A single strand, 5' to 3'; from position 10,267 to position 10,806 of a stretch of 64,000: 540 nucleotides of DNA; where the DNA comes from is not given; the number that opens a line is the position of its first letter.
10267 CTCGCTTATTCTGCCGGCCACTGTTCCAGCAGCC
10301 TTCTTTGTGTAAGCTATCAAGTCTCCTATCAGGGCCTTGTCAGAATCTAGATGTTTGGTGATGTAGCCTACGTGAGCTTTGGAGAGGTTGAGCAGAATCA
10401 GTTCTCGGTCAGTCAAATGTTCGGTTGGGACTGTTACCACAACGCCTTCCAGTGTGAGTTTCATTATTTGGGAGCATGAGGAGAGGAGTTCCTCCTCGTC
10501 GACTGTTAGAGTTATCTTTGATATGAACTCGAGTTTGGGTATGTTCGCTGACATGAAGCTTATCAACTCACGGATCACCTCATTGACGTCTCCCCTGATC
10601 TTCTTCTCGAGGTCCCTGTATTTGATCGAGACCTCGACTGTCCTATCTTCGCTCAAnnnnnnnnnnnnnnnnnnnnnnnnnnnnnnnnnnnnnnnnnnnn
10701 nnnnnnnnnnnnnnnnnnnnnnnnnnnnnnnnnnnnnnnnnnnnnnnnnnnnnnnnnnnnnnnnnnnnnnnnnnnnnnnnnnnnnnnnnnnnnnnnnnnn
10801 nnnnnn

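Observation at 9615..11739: Four tandem, divergent paralogues of a small beta-domain plus winged-helix protein immediately upstream of and co-directional with nurA-herA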

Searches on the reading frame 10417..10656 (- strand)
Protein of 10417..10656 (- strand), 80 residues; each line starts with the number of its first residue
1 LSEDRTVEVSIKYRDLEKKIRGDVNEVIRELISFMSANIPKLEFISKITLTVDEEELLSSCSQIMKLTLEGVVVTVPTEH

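Call 40: predict_structure(alignment_id=A4)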
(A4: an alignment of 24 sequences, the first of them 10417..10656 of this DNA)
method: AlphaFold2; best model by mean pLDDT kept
length: 80 residues; sequences in the alignment: 24
mean_pLDDT: 60.7   pTM: 0.43
mean pLDDT of the five models: 60.7, 59.0, 58.4, 54.6, 49.5
residues with pLDDT >= 90: 0; 70-90: 16; 50-70: 51; < 50: 13
segments of 3 or more residues with pLDDT < 50: 1-4, 74-80
pLDDT, mean of each block of 10 residues (from residue 1): 57 69 73 69 56 61 59 42
secondary structure, 60 per line:
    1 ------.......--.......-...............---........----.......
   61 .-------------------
elements in order: E7-13 E16-22 H24-38 H42-49 H54-61

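Call 56: search_protein_representatives(alignment_id=A4)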
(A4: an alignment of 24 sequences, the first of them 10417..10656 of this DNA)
Query: 24 sequences, 80 profile positions. Proteins with E-value up to 0.001 (for the whole library): 196; up to 1e-10: 69; up to 1e-30: 0. The best 150 are listed.
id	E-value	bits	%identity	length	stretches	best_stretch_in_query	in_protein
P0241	2.2e-24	101.6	-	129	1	1-79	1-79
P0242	6.4e-24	100.1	-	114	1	6-79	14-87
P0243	3.4e-23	97.8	-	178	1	5-79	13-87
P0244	1.2e-20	89.6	-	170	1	4-80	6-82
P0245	1.2e-20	89.6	-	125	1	10-79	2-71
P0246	1.8e-20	89.1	-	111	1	2-79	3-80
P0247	3.1e-19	85.1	-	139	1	1-80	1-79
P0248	3.5e-19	84.9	-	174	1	4-79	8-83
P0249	6.9e-18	80.8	-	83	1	5-78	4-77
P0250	5.3e-16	74.7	-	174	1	4-79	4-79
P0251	9.0e-16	74.0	-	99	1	4-79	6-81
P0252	1.3e-15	73.4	-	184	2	3-77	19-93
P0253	1.7e-15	73.1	-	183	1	6-75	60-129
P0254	1.7e-15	73.1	-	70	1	16-80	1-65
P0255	3.0e-15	72.3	-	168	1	1-79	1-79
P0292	5.6e-12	61.8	-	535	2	32-80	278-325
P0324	1.1e-09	54.5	-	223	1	4-70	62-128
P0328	1.8e-09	53.8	-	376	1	6-78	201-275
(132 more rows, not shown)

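Call 58: search_protein_families(library=pfam, proteins=[P0292, P0328, P0324], max_evalue=0.01)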
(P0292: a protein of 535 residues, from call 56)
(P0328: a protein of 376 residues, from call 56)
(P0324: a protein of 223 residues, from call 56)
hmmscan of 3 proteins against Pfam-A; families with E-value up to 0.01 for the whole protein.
P0292 (535 aa): 5 families
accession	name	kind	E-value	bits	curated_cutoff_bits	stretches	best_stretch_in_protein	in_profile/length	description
PF00069.31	Pkinase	-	1.5e-38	133.2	31.7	1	15-266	1-254/263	Protein kinase domain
PF07714.23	PK_Tyr_Ser-Thr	-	1.5e-24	87.2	23.1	1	16-213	2-204/258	Protein tyrosine and serine/threonine kinase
PF25213.1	HVO_A0261_N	-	2.2e-06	27.9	35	1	369-397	39-67/86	HVO_A0261 N-terminal domain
PF14338.12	Mrr_N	-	0.005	17.4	29.5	0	375-398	59-82/87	Mrr N-terminal domain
PF03109.22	ABC1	-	0.0051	16.4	22.9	0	84-166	144-221/244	ABC1 atypical kinase-like domain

P0328 (376 aa): 0 families

P0324 (223 aa): 7 families
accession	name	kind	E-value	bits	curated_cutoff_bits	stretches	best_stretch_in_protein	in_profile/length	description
PF13412.12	HTH_24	-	1.4e-05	25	21.9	1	161-197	12-48/48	Winged helix-turn-helix DNA-binding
PF01047.28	MarR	-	2.9e-05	24.3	24.6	1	161-200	12-51/59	MarR family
PF12802.13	MarR_2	-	0.00093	19.8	27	1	165-200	18-55/61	MarR family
PF01726.22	LexA_DNA_bind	-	0.0015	18.7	23.7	1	165-199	26-59/65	LexA DNA binding domain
PF01978.25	TrmB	-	0.0051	17.1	25.6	1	165-201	21-57/68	Sugar-specific transcriptional regulator TrmB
PF13545.12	HTH_Crp_2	-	0.0078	16.6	27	0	148-216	8-69/70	Crp-like helix-turn-helix domain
PF09339.16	HTH_IclR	-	0.0078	16.4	22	0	163-198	15-50/52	IclR helix-turn-helix domain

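Call 59: find_encoding_contigs(protein=P0328, flank=8000, max_places=3)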
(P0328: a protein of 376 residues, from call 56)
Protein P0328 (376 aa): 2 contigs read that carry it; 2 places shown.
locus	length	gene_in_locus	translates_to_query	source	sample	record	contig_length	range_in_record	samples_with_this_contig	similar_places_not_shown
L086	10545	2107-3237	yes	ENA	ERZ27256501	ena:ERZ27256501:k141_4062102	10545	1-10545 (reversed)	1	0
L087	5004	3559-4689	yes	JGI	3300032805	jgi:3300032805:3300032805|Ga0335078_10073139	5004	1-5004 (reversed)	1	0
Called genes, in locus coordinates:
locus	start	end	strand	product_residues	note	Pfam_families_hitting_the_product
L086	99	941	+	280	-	PF00561:Abhydrolase_1, PF12697:Abhydrolase_6, PF12146:Hydrolase_4, PF00561:Abhydrolase_1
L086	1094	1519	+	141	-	-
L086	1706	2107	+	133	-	-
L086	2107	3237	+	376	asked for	-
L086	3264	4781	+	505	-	PF04851:ResIII, PF16203:ERCC3_RAD25_C, PF00271:Helicase_C (weak)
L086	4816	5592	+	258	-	-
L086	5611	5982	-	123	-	-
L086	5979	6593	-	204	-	-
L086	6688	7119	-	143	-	-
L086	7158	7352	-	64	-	-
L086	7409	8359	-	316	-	-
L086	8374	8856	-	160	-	-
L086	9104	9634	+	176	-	-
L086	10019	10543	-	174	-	?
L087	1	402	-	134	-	?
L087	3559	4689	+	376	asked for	-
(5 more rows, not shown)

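Call 61: find_encoding_contigs(protein=P0292, flank=8000, max_places=3)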
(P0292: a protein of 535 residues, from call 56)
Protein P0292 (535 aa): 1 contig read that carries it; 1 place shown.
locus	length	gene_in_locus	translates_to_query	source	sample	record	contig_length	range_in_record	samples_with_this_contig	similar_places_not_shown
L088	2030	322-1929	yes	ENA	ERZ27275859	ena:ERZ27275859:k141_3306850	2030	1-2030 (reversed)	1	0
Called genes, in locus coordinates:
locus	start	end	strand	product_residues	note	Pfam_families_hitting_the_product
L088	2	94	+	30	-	?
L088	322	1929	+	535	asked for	PF00069:Pkinase, PF07714:PK_Tyr_Ser-Thr, PF25213:HVO_A0261_N (faint)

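Call 62: find_encoding_contigs(protein=P0324, flank=8000, max_places=3)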
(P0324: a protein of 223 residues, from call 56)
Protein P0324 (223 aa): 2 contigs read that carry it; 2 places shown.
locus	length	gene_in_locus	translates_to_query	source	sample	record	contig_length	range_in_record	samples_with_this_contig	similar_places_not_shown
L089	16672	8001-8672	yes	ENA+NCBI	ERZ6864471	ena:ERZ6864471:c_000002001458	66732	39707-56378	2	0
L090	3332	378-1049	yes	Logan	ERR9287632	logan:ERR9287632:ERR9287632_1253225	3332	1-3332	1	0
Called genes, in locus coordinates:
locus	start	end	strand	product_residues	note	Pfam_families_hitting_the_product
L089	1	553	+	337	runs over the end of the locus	PF01909:NTP_transf_2 (weak)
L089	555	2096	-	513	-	PF01163:RIO1 (weak), PF01636:APH (faint)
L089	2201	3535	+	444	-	PF19289:PmbA_TldD_3rd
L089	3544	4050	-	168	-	PF04008:Adenosine_kin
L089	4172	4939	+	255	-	PF00106:adh_short, PF08659:KR, PF13561:adh_short_C2, PF23441:SDR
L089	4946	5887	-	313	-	PF00089:Trypsin, PF13365:Trypsin_2, PF00595:PDZ, PF13180:PDZ_2, PF17820:PDZ_6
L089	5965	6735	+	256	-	PF14512:TM1586_NiRdase (faint), PF00881:Nitroreductase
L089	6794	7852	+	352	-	PF00348:polyprenyl_synt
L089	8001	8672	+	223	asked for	PF01047:MarR (faint), PF13412:HTH_24 (faint)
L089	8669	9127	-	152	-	-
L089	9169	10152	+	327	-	-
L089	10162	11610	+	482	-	PF01935:DUF87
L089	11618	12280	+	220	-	PF22175:Ogg-HhH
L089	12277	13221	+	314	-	PF17125:Methyltr_RsmF_N, PF22458:RsmF-B_ferredox (faint), PF01189:Methyltr_RsmB-F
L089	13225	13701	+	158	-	-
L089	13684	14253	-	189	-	PF00861:Ribosomal_L18p (weak), PF17144:Ribosomal_L5e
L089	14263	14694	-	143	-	PF01280:Ribosomal_L19e, PF25476:Ribosomal_L19e_C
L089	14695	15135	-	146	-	PF01655:Ribosomal_L32e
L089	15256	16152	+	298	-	PF12804:NTP_transf_3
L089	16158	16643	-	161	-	PF03205:MobB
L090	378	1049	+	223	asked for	PF01047:MarR (faint), PF13412:HTH_24 (faint)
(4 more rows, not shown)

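Call 63: list_cluster_members(proteins=[P0324, P0328, P0292, P0008, P0121])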
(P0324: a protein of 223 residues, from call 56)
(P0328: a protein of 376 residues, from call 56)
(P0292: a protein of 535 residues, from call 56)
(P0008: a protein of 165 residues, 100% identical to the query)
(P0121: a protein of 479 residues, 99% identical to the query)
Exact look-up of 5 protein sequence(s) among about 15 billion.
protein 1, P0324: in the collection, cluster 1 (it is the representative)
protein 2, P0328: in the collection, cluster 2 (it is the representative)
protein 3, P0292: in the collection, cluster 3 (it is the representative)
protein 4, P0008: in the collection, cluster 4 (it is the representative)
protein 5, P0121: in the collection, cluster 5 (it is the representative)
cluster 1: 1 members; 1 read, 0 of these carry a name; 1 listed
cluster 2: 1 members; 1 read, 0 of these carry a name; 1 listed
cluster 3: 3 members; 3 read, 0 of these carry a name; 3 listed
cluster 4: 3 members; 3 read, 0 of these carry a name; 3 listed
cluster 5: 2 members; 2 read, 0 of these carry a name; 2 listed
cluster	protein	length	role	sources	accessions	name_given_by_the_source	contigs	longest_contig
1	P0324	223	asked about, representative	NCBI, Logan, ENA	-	-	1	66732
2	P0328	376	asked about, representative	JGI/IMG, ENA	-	-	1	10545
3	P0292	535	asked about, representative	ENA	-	-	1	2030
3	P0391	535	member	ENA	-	-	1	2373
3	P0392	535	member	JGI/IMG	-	-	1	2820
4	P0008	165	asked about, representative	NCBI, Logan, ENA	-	-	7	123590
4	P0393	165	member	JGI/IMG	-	-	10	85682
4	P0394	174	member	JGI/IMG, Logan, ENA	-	-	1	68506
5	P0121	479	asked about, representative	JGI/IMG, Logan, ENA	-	-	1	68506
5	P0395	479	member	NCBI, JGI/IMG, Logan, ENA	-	-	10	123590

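Call 67: find_homologous_proteins(query=P0324, max_evalue=0.001)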
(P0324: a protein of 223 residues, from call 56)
Query P0324 (223 aa): 13 proteins with E <= 0.001 among 732 candidates.
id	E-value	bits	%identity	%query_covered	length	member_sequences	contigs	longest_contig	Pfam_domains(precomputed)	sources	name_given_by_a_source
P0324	8.5e-139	478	100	100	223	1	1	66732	PF01047.29,PF13412.13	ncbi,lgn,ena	-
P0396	1.3e-103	363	78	97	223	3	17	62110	PF13412.13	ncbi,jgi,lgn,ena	ncbi:MAG: winged helix-turn-helix transcriptional regulator [Nitrososphaerota archaeon]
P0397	2.2e-101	355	75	99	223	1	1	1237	PF13412.13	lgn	-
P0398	7.3e-87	308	81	78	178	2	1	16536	PF01047.29,PF13412.13,PF12802.14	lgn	-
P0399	3.1e-85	303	86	73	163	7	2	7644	PF13412.13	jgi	-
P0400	5.2e-83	295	84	73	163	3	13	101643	PF13412.13,PF12802.14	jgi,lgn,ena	jgi:hypothetical protein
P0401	1.9e-59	219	63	70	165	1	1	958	-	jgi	-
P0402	4.1e-57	211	59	72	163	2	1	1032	-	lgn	-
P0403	4.0e-30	123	41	68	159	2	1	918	PF13338.13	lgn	-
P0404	7.5e-28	115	40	67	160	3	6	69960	-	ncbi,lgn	ncbi:MAG: hypothetical protein QXR26_02775 [Candidatus Caldarchaeum sp.]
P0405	3.2e-26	110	37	68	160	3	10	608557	-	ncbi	ncbi:MAG: hypothetical protein QXO30_01040 [Candidatus Caldarchaeum sp.]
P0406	6.0e-26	109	37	68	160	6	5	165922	-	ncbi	ncbi:MAG: hypothetical protein QXH14_02655 [Candidatus Caldarchaeum sp.]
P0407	5.5e-12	64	29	69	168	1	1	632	-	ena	-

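Call 68: find_encoding_contigs(protein=P0405, flank=7000, max_places=2)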
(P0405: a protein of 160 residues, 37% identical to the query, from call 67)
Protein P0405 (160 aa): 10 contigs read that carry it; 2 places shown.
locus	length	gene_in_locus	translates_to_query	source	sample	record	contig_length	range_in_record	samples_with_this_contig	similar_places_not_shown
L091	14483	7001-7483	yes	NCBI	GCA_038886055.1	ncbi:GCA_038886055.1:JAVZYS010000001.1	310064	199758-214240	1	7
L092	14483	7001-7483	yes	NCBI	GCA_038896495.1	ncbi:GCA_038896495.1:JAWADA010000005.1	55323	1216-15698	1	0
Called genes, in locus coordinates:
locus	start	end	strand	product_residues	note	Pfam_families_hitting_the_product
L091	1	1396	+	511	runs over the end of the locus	PF02518:HATPase_c (weak), PF13589:HATPase_c_3 (weak), PF05833:NFACT_N (faint), PF09239:Topo-VIb_trans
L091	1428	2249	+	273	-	PF00355:Rieske (weak)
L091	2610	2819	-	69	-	-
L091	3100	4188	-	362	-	PF00155:Aminotran_1_2, PF00266:Aminotran_5 (faint), PF04864:Alliinase_C (weak)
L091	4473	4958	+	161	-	-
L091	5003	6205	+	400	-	PF13183:Fer4_8 (faint), PF00037:Fer4 (faint), PF12838:Fer4_7 (weak), PF13187:Fer4_9, PF13237:Fer4_10 (weak), PF13484:Fer4_16 (faint), PF04422:FrhB_FdhB_N, PF04432:FrhB_FdhB_C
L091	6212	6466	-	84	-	-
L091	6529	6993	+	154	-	-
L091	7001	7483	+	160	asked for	-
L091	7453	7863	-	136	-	-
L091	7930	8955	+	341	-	PF09376:NurA (faint)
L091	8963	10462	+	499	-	PF01935:DUF87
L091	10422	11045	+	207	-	PF22175:Ogg-HhH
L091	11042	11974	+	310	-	PF17125:Methyltr_RsmF_N, PF22458:RsmF-B_ferredox, PF01728:FtsJ, PF01189:Methyltr_RsmB-F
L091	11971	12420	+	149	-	-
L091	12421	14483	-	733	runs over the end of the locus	PF26314:MptA_B_family (weak)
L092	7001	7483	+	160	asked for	-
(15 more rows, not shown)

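Call 69: find_encoding_contigs(protein=P0400, flank=7000, max_places=2)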
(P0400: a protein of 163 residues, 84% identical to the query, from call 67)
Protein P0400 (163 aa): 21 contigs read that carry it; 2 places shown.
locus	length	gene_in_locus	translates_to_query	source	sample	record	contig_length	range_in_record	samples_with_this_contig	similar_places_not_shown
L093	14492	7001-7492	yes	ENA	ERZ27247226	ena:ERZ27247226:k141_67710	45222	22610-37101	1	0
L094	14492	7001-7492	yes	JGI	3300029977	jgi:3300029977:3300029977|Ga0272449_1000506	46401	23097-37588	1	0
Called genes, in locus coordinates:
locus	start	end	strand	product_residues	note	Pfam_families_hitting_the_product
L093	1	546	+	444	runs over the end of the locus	PF19289:PmbA_TldD_3rd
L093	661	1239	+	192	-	PF02659:Mntp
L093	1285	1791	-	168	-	PF04008:Adenosine_kin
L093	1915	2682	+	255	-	PF00106:adh_short, PF08659:KR, PF13561:adh_short_C2, PF23441:SDR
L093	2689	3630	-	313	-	PF00089:Trypsin, PF13365:Trypsin_2, PF00595:PDZ (weak), PF13180:PDZ_2, PF17820:PDZ_6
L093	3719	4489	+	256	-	PF00881:Nitroreductase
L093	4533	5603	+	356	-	PF00348:polyprenyl_synt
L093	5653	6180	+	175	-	-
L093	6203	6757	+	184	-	-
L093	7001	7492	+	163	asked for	PF12802:MarR_2 (faint), PF13412:HTH_24 (weak)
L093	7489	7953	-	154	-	-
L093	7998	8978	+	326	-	-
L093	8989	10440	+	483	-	PF01935:DUF87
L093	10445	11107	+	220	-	PF22175:Ogg-HhH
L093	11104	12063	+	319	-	PF17125:Methyltr_RsmF_N, PF01189:Methyltr_RsmB-F, PF01728:FtsJ (weak), PF13847:Methyltransf_31 (weak)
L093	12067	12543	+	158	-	-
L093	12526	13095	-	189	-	PF00861:Ribosomal_L18p (faint), PF17144:Ribosomal_L5e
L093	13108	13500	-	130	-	PF01280:Ribosomal_L19e, PF25476:Ribosomal_L19e_C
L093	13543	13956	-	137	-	PF01655:Ribosomal_L32e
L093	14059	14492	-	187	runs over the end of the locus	PF00347:Ribosomal_L6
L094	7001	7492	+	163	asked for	PF12802:MarR_2 (faint), PF13412:HTH_24 (weak)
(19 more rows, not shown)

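Call 72: search_protein_families(library=padloc, proteins=[L086:1094-1519:+, L086:1706-2107:+, L086:2107-3237:+, L086:3264-4781:+, L086:4816-5592:+, L086:5611-5982:-, L086:5979-6593:-, L086:6688-7119:-], max_evalue=0.01)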
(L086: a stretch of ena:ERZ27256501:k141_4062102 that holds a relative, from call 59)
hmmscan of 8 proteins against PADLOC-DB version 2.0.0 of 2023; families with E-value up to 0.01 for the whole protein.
L086:1094-1519:+ (141 aa): 0 families

L086:1706-2107:+ (133 aa): 0 families

L086:2107-3237:+ (376 aa): 0 families

L086:3264-4781:+ (505 aa): 4 families
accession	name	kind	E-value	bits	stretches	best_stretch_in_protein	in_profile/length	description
PDLC02707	PbeA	-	6e-22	76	2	197-269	245-323/672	PbeA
PDLC02704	PbeA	-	2.1e-17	60.9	2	192-268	242-328/682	PbeA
PDLC02706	PbeA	-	1.3e-10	38.5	2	200-266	265-337/722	PbeA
PDLC02703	PbeA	-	1.5e-07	28.4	1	208-286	250-333/626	PbeA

L086:4816-5592:+ (258 aa): 3 families
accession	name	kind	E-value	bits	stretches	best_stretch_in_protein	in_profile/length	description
PDLC00733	Effector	-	7.6e-12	42.7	1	18-116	263-364/388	TIR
PDLC00729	Effector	-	0.0091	13.4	0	69-125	83-138/310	TIR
PDLC00418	ThsB1|ThsB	-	0.0092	13.8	0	23-111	34-125/155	TIR-like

L086:5611-5982:- (123 aa): 0 families

L086:5979-6593:- (204 aa): 0 families

L086:6688-7119:- (143 aa): 0 families
